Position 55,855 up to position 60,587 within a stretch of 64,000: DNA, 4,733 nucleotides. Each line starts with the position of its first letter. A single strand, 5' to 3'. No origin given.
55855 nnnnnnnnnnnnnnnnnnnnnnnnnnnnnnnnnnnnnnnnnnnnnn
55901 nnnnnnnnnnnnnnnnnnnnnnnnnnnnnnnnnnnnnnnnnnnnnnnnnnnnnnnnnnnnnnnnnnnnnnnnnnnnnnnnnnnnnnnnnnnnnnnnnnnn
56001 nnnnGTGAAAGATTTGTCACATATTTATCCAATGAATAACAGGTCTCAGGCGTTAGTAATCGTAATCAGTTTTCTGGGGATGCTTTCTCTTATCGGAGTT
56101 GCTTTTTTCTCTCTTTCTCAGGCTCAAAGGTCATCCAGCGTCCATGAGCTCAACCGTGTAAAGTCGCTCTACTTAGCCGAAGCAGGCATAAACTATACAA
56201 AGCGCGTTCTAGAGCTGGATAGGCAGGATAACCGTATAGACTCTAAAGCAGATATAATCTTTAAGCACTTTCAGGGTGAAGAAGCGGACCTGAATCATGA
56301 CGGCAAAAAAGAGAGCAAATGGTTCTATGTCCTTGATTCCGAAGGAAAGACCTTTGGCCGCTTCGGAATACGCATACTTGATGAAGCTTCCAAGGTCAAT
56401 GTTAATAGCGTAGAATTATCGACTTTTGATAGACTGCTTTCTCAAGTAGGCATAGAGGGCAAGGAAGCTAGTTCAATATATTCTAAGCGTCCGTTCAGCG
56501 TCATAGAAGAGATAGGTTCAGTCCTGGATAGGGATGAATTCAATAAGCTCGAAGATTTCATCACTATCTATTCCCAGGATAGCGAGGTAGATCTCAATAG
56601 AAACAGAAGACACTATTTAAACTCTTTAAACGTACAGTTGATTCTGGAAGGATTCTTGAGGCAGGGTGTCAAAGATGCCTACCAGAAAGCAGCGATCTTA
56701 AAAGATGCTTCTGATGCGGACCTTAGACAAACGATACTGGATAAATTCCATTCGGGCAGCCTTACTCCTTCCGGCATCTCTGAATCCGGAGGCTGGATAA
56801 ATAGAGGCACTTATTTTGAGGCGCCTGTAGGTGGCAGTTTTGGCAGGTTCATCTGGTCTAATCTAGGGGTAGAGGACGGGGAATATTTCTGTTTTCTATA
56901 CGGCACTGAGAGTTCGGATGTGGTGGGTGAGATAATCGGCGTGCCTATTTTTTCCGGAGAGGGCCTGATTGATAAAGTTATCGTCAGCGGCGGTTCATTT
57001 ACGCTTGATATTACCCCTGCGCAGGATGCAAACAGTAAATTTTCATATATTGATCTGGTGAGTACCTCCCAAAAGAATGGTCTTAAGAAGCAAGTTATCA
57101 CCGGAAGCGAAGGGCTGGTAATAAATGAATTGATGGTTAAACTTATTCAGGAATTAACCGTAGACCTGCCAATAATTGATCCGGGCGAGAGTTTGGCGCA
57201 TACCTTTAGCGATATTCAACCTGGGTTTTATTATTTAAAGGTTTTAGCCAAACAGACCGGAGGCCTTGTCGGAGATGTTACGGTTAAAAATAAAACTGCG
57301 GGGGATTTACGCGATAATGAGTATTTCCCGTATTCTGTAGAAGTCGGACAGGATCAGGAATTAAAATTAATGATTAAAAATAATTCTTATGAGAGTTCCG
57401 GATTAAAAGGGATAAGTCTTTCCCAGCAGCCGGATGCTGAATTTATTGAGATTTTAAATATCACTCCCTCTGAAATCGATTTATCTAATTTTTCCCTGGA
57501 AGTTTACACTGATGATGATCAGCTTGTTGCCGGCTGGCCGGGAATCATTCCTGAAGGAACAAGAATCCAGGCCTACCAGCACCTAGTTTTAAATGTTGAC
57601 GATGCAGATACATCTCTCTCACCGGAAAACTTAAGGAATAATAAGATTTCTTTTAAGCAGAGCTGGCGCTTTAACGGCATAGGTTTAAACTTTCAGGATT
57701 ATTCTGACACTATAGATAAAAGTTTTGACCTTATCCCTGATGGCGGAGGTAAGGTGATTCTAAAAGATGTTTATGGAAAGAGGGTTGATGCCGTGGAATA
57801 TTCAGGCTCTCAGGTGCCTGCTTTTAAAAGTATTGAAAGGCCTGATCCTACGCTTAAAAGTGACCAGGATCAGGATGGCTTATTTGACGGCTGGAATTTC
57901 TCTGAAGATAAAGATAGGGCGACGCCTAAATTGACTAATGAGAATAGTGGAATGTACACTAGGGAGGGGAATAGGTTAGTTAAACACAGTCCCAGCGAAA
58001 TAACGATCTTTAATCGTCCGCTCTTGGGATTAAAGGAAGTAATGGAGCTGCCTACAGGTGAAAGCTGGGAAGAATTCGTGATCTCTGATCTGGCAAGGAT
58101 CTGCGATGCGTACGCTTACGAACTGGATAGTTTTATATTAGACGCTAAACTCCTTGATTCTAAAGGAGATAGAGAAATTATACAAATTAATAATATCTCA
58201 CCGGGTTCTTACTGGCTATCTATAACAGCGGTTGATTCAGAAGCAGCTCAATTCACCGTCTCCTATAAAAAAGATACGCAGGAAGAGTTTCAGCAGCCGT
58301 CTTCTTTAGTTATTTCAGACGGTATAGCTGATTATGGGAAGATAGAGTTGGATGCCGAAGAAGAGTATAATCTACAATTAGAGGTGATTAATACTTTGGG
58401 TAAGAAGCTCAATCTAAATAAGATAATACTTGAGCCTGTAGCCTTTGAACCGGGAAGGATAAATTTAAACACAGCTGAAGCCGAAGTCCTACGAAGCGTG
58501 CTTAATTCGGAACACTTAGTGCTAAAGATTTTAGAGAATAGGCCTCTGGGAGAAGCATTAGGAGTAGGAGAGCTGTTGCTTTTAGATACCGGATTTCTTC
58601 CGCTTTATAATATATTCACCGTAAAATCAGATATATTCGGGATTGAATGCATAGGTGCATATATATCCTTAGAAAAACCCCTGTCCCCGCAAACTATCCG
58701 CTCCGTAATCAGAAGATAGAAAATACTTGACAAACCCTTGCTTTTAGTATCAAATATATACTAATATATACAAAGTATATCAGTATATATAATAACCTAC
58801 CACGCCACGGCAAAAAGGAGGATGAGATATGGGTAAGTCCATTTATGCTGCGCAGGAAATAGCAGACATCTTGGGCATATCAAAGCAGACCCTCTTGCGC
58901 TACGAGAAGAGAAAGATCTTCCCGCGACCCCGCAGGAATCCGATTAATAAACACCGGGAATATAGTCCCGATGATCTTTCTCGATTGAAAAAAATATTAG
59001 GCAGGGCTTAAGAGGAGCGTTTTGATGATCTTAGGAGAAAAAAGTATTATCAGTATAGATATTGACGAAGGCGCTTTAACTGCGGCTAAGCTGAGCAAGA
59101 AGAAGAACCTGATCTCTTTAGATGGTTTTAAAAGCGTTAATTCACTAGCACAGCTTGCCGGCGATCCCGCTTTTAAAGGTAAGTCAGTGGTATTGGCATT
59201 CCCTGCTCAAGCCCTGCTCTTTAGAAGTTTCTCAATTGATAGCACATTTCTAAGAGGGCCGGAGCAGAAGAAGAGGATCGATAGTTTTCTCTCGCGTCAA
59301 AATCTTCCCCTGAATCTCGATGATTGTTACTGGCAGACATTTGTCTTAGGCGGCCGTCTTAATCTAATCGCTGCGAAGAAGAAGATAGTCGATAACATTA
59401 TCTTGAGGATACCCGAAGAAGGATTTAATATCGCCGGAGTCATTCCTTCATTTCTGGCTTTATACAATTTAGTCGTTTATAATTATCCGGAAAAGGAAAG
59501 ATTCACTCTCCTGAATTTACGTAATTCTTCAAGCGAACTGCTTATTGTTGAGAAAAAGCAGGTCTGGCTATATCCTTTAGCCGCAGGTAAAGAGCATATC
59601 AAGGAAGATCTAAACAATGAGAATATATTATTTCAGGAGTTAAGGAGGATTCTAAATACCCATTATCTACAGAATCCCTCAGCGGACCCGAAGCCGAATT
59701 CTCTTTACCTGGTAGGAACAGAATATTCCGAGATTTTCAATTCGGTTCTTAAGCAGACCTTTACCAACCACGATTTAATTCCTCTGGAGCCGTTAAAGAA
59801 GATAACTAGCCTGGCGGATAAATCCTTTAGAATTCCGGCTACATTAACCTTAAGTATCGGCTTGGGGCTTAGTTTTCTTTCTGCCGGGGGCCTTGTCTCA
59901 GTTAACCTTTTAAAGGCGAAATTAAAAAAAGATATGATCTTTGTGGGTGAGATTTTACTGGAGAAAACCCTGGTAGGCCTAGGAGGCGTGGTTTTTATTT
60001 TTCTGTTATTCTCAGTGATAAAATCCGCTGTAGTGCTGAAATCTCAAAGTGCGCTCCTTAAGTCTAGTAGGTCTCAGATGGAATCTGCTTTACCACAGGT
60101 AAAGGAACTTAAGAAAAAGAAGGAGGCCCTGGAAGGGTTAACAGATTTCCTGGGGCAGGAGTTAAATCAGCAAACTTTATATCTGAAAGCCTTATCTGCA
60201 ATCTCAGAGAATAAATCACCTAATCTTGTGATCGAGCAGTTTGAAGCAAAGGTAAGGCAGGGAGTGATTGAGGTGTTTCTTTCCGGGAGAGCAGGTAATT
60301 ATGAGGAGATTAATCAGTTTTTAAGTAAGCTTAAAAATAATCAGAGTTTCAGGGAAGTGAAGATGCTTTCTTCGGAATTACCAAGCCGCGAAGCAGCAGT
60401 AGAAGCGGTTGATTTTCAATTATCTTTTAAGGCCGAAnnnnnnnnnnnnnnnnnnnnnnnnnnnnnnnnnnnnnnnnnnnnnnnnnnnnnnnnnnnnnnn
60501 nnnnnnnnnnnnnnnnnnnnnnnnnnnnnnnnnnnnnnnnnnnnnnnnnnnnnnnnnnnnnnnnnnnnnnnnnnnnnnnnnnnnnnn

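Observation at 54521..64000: Pilus/secretion locus 2: an atypical T2SS/T4P hybrid with a tip-only pseudopilin set, an internal MerR-type regulator and a TPR-extended secretin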

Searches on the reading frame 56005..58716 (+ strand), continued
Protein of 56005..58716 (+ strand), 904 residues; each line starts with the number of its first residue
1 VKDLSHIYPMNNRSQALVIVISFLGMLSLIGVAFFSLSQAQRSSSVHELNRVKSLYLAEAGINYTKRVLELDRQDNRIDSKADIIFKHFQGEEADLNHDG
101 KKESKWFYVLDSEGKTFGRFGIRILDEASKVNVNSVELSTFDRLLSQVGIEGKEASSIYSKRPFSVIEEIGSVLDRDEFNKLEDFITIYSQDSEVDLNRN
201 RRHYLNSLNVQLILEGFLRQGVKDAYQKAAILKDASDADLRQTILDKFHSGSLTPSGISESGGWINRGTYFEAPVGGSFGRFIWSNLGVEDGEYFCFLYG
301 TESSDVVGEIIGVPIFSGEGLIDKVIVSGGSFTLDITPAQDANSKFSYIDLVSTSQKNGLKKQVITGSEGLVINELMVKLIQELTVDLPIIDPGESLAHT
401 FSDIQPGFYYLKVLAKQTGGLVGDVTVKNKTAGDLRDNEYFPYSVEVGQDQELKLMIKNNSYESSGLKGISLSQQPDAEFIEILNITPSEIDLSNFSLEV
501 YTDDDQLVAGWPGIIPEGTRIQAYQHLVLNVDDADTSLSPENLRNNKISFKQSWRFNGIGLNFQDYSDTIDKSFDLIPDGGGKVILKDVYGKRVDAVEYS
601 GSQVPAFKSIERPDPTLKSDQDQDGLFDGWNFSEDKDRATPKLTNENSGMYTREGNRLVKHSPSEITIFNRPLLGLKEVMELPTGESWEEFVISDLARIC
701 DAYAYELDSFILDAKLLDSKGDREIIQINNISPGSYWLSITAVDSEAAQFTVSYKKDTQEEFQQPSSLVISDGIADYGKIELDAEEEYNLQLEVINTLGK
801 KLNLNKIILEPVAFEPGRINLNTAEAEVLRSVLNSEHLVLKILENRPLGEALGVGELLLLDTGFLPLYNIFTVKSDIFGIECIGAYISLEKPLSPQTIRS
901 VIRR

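Call 71: fold_search(model_id=the predicted structure, library=viral)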
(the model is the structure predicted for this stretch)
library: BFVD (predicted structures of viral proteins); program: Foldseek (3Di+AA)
matches with E <= 10: 1641; with E <= 0.001: 59
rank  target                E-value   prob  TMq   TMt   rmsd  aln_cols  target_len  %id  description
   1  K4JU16                1.4e-07  0.95  0.08  0.06  29.2       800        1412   10  (no name in the UniProt tables at hand)
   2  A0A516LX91            1.1e-06  0.89  0.09  0.08  31.8       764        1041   10  (no name in the UniProt tables at hand)
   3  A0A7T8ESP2            1.2e-06  0.93  0.09  0.08  51.5       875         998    8  (no name in the UniProt tables at hand)
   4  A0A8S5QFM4            2.9e-06  0.90  0.09  0.13  56.2       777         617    8  Uncharacterized protein [Siphoviridae sp. ctRBF36]
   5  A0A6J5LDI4            3.5e-06  0.75  0.10  0.11  23.9       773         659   10  Uncharacterized protein [uncultured Caudovirales phage]
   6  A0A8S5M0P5            4.3e-06  0.77  0.09  0.12  25.7       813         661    8  Stabilization protein [Podoviridae sp. ctzeq1]
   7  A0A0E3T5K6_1          6.1e-06  0.72  0.09  0.09  35.4       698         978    9  Tail fiber [Bacillus phage Stills]
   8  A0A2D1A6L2            6.4e-06  0.72  0.09  0.06  42.4       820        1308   10  Minor tail protein [Rhodococcus phage Trina]
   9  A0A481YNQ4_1          7.9e-06  0.77  0.09  0.08  27.8       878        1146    8  Collagen triple helix repeat protein [Pithovirus LCDPAC02]
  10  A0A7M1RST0            8.7e-06  0.80  0.10  0.08  27.9       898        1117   10  Phosphatase [uncultured phage cr7_1]
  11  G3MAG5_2              9.6e-06  0.38  0.06  0.07  65.2       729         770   12  Gp424 [Bacillus phage G]
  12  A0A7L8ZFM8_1          1.1e-05  0.72  0.09  0.08  48.6       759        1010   10  (no name in the UniProt tables at hand)
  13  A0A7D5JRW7            1.9e-05  0.35  0.07  0.05  36.9       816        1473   10  (no name in the UniProt tables at hand)
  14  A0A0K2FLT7            2.4e-05  0.80  0.09  0.10  23.4       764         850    8  (no name in the UniProt tables at hand)
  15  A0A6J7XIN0            2.5e-05  0.90  0.09  0.17  30.2       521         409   11  Uncharacterized protein [uncultured Caudovirales phage]
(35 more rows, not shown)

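Call 75: search_protein_families(library=pfam, max_evalue=0.01, proteins=[L017:3402-5273:+, L017:5904-7424:+])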
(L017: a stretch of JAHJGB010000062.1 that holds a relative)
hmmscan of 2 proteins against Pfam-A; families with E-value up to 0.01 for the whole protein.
L017:3402-5273:+ (624 aa): 2 families
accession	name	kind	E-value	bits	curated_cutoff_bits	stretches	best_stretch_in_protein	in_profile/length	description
PF19077.6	Big_13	-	3.1e-10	40.9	27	1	338-415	28-102/102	Bacterial Ig-like domain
PF25788.1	Ig_Rha78A_N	-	0.00011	22.9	27.4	1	133-209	20-97/105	Rha78A-like, N-terminal immunoglobulin domain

L017:5904-7424:+ (507 aa): 3 families
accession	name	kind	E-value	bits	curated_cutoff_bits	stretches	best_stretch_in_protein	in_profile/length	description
PF11104.14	PilM_2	-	1.8e-31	109.8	27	2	11-212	2-215/340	Type IV pilus assembly protein PilM;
PF05137.18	PilN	-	1e-09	38.7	22.8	1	417-501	2-77/78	Fimbrial assembly protein (PilN)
PF14450.12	FtsA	-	0.00019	22.2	31.8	1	181-280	1-112/127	Cell division protein FtsA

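Call 104: search_protein_representatives(alignment_id=A1)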
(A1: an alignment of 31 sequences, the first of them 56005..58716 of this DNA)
Query: 31 sequences, 922 profile positions. Proteins with E-value up to 0.001 (for the whole library): 4160; up to 1e-10: 619; up to 1e-30: 86. The best 150 are listed.
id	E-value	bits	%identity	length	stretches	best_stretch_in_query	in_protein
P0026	0.0e+00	1322.5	-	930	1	5-921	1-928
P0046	0.0e+00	1260.7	-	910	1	2-922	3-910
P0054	0.0e+00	1094.6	-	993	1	7-920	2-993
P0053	0.0e+00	1089.0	-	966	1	7-920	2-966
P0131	0.0e+00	1032.5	-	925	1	4-922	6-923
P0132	0.0e+00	1027.7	-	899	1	6-921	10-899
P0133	4.8e-271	918.0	-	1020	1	5-920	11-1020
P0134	2.8e-255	865.8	-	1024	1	4-920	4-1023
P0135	4.5e-242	822.1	-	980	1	6-920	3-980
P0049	4.8e-226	769.1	-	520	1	6-519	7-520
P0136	1.5e-219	747.6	-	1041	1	6-920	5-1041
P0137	1.8e-219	747.3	-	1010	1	6-920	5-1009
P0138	2.1e-211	720.6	-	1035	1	5-920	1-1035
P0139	5.0e-196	669.7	-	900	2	109-920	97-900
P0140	9.5e-191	652.3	-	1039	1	12-920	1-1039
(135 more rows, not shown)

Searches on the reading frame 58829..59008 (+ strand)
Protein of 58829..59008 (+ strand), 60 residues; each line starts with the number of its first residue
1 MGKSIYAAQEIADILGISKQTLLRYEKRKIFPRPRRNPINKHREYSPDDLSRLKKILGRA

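Call 8: search_protein_families(library=pfam, max_evalue=0.1, proteins=[window:58829-59008:+])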
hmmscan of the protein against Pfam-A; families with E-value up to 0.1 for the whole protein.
window:58829-59008:+ (60 aa): 15 families
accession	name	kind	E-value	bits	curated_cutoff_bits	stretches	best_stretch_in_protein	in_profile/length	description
PF13411.12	MerR_1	-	1.1e-08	35.5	21.6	1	7-56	2-49/69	MerR HTH family regulatory protein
PF00376.29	MerR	-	4.8e-07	29.9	28.2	1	10-38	4-32/38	MerR family regulatory protein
PF12728.13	HTH_17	-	2.7e-05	24.8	27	1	8-52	4-45/51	Helix-turn-helix domain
PF02796.21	HTH_7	-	0.00041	20.9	23.8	1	6-25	22-41/45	Helix-turn-helix domain of resolvase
PF01381.28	HTH_3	-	0.0017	18.8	23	1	9-29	13-33/55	Helix-turn-helix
PF04967.18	HTH_10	-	0.0081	16.4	23.1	1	8-24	26-42/53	HTH DNA binding domain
PF07022.19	Phage_CI_repr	-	0.018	15.8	22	1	7-32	14-39/65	Bacteriophage CI repressor helix-turn-helix domain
PF13309.12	HTH_22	-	0.034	14.6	29.6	1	7-25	43-61/63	HTH domain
PF13560.12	HTH_31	-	0.035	14.8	27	1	9-35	18-45/64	Helix-turn-helix domain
PF13384.12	HTH_23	-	0.037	14.3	24.6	1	9-27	21-39/50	Homeodomain-like domain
PF12840.13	HTH_20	-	0.044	14.2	27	1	8-24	21-36/51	Helix-turn-helix domain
PF08279.18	HTH_11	-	0.047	14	25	1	8-25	18-35/55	HTH domain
PF15978.11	TnsD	-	0.052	13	32.4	1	8-44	202-238/355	Tn7-like transposition protein D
PF13412.12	HTH_24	-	0.065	13.3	21.9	0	9-25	21-37/48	Winged helix-turn-helix DNA-binding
PF20432.4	Xre-like-HTH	-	0.085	13.6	25.8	0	8-29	26-48/63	Antitoxin Xre-like helix-turn-helix domain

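Call 24: search_protein_families(library=ncbifam, max_evalue=0.1, proteins=[window:58829-59008:+])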
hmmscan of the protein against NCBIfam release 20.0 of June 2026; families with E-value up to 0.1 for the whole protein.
window:58829-59008:+ (60 aa): 17 families
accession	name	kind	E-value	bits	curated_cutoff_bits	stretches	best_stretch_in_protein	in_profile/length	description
NF052513.1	TransRegCarH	equivalog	4.7e-08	32.6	400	1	4-56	5-56/274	HTH-type transcriptional repressor CarH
NF047375.1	HeatShock_HspR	equivalog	2e-05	24.5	105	1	4-56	2-52/92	heat shock protein transcriptional repressor HspR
TIGR02051.1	MerR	equivalog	0.00029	21.1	150.85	1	10-56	4-49/124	mercury resistance transcriptional regulator MerR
NF047377.1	heat_HspR_dupli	exception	0.0015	18.1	300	1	5-56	126-175/214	heat shock protein transcriptional repressor HspR, fused homodimer type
NF053740.1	TransRegTnrAGPos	equivalog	0.0046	17.1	140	1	11-56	18-61/108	hypothetical protein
TIGR02047.1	CadR-PbrR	equivalog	0.0054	16.8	151.45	1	10-56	5-50/127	Cd(II)/Pb(II)-responsive transcriptional regulator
TIGR03453.1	partition_RepA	equivalog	0.0057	15.5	348.45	1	6-59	34-86/387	plasmid partitioning protein RepA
NF007069.0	PRK09514.1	equivalog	0.0064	16.5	143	1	6-57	2-52/141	Zn(2+)-responsive transcriptional regulator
NF033499.1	Xis_Gifsy_1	exception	0.016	15.3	60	1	6-34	9-41/92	excisionase Xis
NF033518.0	transpos_IS607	equivalog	0.022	14.3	110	1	10-54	2-44/187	IS607 family transposase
NF003162.0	PRK04140.1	equivalog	0.022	13.8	263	1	6-29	140-163/317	transcriptional regulator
TIGR03830.1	CxxCG_CxxCG_HTH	subfamily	0.038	13.8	61.8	1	8-32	81-105/127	type II TA system antitoxin MqsA family protein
TIGR02835.1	spore_sigmaE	equivalog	0.039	13.4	348.6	1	7-35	200-227/234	RNA polymerase sporulation sigma factor SigE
NF006158.0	PRK08301.1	equivalog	0.041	13.3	339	1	8-33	208-232/241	RNA polymerase sporulation sigma factor SigE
NF050798.1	TF_FtsR_Actino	equivalog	0.059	13.5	150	0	33-57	32-55/223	transcriptional regulator FtsR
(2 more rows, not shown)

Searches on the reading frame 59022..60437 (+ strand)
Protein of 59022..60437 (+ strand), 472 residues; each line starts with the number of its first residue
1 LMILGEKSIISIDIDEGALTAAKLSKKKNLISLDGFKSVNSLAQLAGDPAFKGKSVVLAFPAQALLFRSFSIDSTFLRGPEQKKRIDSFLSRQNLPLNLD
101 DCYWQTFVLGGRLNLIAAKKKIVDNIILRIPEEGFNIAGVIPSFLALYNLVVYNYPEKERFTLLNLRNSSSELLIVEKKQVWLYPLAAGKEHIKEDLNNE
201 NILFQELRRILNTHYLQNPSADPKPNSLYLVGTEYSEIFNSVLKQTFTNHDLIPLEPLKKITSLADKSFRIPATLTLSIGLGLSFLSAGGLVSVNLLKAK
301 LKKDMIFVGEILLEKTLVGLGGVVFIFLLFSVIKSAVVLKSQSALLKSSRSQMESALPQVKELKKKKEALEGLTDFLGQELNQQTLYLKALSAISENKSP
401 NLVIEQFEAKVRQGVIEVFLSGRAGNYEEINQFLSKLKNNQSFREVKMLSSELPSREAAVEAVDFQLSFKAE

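Call 8: search_protein_families(library=pfam, max_evalue=0.1, proteins=[window:59022-60437:+])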
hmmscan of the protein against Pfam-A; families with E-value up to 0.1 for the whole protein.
window:59022-60437:+ (472 aa): 1 family
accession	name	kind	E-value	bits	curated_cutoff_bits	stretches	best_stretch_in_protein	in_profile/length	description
PF05137.18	PilN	-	1.7e-05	25.2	22.8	1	406-470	24-77/78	Fimbrial assembly protein (PilN)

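Call 24: search_protein_families(library=ncbifam, max_evalue=0.1, proteins=[window:59022-60437:+])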
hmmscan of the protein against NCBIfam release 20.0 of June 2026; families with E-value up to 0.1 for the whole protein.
window:59022-60437:+ (472 aa): 2 families
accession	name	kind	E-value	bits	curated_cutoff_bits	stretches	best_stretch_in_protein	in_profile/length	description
NF045709.1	Amuc_1101_fam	equivalog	6.8e-12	45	650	2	81-194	94-213/608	Amuc_1101 family PilM-like pilus complex protein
TIGR03983.1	cas1_MYXAN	equivalog_domain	0.0033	16.4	358.05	1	347-402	136-191/347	type I-MYXAN CRISPR-associated endonuclease Cas1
